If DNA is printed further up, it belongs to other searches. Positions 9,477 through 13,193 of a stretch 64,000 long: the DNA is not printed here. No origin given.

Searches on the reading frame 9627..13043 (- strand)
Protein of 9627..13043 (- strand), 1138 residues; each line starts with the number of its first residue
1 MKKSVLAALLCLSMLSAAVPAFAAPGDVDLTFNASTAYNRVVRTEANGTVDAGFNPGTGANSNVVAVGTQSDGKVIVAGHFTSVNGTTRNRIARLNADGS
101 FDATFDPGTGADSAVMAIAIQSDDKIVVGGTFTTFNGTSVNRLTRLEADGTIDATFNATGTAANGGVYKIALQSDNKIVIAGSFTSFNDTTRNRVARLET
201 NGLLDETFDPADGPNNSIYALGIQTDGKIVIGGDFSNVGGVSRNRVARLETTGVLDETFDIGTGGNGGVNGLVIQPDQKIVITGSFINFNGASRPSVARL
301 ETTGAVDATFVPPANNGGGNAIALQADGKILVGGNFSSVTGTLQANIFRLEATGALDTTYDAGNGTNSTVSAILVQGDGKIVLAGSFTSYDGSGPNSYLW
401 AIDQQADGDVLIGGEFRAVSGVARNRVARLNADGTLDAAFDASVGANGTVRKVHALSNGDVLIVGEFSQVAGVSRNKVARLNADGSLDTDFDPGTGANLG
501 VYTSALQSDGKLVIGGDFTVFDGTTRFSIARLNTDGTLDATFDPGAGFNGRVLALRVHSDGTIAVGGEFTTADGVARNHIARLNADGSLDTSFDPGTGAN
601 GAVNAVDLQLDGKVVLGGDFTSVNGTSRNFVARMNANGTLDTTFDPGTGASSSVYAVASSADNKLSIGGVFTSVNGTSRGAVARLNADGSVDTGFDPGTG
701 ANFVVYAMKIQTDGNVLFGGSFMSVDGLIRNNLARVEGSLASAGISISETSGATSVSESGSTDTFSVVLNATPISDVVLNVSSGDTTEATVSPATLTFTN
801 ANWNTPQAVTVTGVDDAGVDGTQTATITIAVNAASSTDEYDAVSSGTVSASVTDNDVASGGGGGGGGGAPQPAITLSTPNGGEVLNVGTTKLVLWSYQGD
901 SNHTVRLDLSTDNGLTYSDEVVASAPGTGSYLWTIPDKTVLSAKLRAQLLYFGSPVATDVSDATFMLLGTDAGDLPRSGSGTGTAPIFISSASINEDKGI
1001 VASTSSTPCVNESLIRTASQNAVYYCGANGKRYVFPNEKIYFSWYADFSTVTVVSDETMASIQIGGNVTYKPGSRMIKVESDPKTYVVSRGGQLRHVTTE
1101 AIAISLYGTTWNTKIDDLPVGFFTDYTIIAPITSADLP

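Call 10: search_protein_families(library=pfam, proteins=[window:9627-13043:-], max_evalue=0.1)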
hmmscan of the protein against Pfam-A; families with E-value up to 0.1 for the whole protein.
window:9627-13043:- (1138 aa): 3 families
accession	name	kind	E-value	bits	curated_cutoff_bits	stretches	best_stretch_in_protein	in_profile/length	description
PF17164.10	DUF5122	-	1.6e-170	553.5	27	14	70-105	1-36/36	Domain of unknown function (DUF5122) beta-propeller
PF12768.13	Rax2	-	9.5e-13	48.6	28.8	1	109-191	20-100/254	Rax2 C-terminal beta propeller domain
PF10342.15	Kre9_KNH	-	0.087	14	24.6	1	878-938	1-64/94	Kre9/KNH-like N-terminal Ig-like domain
